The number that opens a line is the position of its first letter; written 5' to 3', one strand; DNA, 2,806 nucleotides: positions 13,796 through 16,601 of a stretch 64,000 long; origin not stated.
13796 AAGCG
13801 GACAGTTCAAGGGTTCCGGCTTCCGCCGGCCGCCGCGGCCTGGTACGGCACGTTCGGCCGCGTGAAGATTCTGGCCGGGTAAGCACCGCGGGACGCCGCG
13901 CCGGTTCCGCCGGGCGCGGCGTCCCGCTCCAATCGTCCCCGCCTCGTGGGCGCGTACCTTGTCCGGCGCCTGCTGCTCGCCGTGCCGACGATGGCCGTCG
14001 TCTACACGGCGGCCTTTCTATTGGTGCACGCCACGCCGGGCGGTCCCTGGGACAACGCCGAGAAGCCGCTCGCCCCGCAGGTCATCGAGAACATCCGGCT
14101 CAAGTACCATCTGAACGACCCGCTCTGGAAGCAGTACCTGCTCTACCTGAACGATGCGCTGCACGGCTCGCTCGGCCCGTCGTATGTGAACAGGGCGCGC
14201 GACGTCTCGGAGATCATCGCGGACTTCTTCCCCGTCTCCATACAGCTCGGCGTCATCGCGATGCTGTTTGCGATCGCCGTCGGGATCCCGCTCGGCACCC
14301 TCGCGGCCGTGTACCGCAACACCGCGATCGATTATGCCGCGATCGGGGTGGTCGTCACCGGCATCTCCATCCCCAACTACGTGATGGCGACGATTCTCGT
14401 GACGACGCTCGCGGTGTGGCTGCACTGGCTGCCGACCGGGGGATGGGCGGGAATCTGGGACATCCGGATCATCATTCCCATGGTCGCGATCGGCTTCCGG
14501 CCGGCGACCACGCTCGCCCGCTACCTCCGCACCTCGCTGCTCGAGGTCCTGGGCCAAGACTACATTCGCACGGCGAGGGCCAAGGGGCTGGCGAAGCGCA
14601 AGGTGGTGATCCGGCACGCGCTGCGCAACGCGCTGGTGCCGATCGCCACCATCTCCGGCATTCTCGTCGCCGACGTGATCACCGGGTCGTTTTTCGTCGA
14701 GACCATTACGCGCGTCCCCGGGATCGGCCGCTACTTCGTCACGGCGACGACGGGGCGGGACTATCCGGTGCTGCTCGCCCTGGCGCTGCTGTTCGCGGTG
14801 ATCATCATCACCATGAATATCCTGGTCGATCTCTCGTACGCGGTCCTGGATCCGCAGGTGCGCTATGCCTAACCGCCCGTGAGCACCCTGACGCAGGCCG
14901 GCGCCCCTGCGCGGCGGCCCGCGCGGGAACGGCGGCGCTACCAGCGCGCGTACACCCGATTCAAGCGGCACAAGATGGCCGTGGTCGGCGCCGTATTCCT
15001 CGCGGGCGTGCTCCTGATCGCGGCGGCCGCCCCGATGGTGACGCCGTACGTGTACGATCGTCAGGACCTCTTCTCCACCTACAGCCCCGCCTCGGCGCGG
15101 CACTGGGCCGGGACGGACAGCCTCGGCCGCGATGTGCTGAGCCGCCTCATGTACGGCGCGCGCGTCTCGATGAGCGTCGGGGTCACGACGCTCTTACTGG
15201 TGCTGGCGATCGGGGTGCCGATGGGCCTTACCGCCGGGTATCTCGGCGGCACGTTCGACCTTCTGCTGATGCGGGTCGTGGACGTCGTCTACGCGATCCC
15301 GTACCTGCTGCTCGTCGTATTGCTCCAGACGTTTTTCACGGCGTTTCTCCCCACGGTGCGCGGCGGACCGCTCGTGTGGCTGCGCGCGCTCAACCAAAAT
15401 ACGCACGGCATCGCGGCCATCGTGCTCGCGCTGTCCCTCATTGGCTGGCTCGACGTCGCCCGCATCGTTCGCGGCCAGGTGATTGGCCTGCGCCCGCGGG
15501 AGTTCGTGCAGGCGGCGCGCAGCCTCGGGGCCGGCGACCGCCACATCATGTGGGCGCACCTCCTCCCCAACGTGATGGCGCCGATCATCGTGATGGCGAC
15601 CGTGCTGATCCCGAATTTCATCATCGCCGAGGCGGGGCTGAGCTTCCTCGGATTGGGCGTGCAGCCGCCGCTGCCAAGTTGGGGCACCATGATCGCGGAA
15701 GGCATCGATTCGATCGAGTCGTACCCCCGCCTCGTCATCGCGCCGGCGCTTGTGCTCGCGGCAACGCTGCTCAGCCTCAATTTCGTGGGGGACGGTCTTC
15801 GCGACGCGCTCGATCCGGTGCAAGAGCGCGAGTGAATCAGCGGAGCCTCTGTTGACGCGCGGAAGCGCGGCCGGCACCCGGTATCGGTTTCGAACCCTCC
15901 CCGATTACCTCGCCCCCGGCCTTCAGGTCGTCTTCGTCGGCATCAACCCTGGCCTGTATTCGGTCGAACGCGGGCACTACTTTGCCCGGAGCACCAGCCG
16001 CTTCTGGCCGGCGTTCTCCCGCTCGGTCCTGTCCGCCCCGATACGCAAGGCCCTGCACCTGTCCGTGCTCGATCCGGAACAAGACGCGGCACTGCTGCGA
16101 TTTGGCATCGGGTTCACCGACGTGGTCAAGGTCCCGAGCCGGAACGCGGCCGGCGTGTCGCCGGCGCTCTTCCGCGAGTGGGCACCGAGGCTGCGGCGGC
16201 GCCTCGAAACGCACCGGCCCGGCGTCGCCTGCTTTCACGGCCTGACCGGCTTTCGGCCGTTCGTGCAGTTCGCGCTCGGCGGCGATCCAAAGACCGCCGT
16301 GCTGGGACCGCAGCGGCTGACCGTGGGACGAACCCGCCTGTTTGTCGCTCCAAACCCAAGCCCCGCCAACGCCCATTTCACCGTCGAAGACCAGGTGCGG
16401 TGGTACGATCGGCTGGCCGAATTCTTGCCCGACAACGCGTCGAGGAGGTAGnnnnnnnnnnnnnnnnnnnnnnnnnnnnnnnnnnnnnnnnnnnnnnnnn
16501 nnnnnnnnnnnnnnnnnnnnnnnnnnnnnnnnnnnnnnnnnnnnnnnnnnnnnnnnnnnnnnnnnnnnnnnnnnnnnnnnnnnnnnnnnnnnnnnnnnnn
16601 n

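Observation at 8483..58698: Seven Dpp/Opp-type ABC importer modules in about 50 kb, none with an ATPase gene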

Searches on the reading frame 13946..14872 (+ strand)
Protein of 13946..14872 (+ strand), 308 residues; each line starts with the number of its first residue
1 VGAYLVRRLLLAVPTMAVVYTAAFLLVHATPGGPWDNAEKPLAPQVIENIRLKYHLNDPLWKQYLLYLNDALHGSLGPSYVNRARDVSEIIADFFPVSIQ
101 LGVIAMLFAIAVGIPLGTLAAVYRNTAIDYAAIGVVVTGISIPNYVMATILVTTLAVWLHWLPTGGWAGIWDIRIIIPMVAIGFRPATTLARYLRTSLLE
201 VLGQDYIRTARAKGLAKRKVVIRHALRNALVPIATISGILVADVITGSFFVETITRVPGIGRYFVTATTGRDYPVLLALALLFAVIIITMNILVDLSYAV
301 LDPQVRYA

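Call 17: find_related_loci(query=window:13946-14872:+, collection=genome_contigs, flank=8000)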
Query window:13946-14872:+ (308 aa) in genome_contigs; peptide patterns used: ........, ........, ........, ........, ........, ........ (x = any residue, [..] = any of these).
356 stretches matched a pattern; 261 encode a relative of the query (tblastn E <= 1e-3); the best 80 are kept; 80 distinct loci.
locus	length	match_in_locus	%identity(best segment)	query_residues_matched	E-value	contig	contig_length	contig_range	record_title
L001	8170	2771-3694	87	1-308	7e-179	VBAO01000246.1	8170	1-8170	MAG: Bacillati bacterium ANGP1 isolate NP_7 14_1009_09_30cm_scaffold_7473, whole genome shotgun sequence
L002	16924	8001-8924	85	1-308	5e-177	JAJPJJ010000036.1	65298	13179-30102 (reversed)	MAG: Bacillota bacterium isolate Centralia_MAG_45 k107_16283108, whole genome shotgun sequence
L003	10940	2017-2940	85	1-308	5e-175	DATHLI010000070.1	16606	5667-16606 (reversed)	MAG TPA_asm: bacterium isolate SMAG_U12602 k141_281990, whole genome shotgun sequence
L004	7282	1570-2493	85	1-308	6e-176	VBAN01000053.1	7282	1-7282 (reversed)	MAG: Bacillati bacterium ANGP1 isolate NP_6 14_0903_13_30cm_scaffold_367349, whole genome shotgun sequence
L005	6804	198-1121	85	1-308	1e-174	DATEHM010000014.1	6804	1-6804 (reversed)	MAG TPA_asm: bacterium isolate SMAG_U8811 k141_164527, whole genome shotgun sequence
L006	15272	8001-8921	82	1-307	6e-166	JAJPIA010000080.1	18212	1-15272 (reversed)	MAG: Bacillota bacterium isolate Centralia_MAG_233 k107_8318358, whole genome shotgun sequence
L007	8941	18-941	84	1-308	9e-164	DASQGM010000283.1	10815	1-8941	MAG TPA_asm: bacterium isolate SMAG_U11806 k141_30143, whole genome shotgun sequence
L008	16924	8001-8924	80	1-308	1e-161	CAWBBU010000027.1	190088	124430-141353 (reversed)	MAG: uncultured Firmicutes bacterium isolate MFD00731.bin.2.212 genome assembly, contig: contig_99857, whole genome shot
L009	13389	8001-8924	82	1-308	7e-161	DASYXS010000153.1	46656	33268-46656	MAG TPA_asm: bacterium isolate SMAG_U6314 k141_1150646, whole genome shotgun sequence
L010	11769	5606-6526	80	1-307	2e-159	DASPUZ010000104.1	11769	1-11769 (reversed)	MAG TPA_asm: bacterium isolate SMAG_U12316 k141_1521566, whole genome shotgun sequence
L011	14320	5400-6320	66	1-307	1e-137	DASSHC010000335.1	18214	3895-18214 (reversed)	MAG TPA_asm: Thermomicrobiaceae bacterium isolate SMAG_U1049 k141_1262784, whole genome shotgun sequence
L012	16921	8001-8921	64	1-307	1e-135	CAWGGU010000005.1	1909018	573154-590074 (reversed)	MAG: uncultured Chloroflexia bacterium isolate MFD01721.bin.1.331 genome assembly, contig: contig_21699, whole genome sh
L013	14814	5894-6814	66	1-307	2e-132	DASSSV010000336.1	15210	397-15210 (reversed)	MAG TPA_asm: Thermomicrobiales bacterium isolate SMAG_U524 k141_384677, whole genome shotgun sequence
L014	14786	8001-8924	86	1-308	1e-175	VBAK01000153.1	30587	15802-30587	MAG: Bacillati bacterium ANGP1 isolate NP_3 14_0903_12_20cm_scaffold_461, whole genome shotgun sequence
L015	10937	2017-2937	67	1-307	1e-131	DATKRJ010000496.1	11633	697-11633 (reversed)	MAG TPA_asm: Thermomicrobiaceae bacterium isolate SMAG_U14025 k141_929698, whole genome shotgun sequence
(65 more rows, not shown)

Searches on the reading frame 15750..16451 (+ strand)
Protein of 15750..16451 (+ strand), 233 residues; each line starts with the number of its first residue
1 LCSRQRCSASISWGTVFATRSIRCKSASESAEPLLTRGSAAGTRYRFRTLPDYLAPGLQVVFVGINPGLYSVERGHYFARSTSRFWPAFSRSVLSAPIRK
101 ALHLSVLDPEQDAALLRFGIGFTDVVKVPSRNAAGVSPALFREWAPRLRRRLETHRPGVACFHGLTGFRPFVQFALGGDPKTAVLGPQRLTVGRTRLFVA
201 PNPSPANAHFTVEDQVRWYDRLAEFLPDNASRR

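Call 14: search_protein_families(library=pfam, proteins=[window:15750-16451:+])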
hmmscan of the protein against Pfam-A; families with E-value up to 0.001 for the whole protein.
window:15750-16451:+ (233 aa): 1 family
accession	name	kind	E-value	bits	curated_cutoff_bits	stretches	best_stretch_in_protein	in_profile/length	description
PF03167.25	UDG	-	1e-16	61.7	24.3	1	51-211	1-126/141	Uracil DNA glycosylase superfamily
